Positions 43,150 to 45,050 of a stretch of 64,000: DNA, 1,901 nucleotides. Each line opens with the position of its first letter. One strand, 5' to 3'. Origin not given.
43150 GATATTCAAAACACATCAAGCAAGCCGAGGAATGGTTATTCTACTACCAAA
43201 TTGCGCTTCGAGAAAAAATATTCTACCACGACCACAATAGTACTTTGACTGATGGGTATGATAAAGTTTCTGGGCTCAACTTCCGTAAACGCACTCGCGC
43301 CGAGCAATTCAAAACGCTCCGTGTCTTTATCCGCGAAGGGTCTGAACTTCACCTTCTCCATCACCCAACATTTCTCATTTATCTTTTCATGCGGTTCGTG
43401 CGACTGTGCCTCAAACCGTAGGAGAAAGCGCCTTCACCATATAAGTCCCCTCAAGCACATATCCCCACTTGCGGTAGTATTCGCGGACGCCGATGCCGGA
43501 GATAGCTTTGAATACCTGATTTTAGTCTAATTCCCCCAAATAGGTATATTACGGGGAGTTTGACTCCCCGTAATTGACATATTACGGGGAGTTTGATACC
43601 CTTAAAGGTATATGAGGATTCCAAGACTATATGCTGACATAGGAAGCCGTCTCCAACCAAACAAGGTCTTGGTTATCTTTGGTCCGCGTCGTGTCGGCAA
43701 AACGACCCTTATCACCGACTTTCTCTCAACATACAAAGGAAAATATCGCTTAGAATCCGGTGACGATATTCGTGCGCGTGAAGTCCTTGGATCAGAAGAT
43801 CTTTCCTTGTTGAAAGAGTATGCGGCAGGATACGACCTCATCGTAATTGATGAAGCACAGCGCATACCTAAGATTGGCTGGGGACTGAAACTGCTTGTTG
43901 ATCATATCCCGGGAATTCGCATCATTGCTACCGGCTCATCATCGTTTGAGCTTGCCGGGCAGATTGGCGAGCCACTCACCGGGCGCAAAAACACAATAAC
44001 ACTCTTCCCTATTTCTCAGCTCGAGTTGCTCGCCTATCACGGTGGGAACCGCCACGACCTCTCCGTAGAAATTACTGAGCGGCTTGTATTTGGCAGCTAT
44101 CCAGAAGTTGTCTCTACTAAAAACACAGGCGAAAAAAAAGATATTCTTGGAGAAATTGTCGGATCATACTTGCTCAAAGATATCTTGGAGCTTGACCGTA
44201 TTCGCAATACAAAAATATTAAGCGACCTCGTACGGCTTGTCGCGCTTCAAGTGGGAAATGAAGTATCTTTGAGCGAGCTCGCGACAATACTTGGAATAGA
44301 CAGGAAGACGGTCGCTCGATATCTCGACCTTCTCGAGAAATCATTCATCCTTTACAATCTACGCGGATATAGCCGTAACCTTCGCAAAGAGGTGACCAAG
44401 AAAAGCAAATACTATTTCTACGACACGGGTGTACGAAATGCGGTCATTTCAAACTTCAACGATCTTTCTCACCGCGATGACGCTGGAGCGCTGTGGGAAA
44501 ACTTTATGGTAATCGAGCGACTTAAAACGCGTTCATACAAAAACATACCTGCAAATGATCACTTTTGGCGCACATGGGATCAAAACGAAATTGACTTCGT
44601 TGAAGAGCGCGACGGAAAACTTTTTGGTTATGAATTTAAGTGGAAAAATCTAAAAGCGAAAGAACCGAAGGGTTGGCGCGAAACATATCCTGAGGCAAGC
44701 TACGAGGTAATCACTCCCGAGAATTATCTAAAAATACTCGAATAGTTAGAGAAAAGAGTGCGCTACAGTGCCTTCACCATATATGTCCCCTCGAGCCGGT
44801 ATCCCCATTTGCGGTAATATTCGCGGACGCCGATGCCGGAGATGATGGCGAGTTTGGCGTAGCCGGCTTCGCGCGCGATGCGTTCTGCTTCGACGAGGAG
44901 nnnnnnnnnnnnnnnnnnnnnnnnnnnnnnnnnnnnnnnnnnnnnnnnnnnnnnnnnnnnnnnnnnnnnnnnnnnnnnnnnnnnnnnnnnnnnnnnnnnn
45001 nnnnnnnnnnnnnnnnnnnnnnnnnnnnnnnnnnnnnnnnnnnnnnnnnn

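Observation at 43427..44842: A 1.3 kb single-gene cassette (AAA+ DUF4143 ATPase) inserted at the 3' end of elp3, with about 76 bp duplication that keeps elp3 in frame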

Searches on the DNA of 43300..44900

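Call 54: search_rna_families(source=window, start=43300, end=44900, threshold=evalue, max_evalue=1)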
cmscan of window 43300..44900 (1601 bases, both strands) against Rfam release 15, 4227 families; matches with E-value up to 1: 0.
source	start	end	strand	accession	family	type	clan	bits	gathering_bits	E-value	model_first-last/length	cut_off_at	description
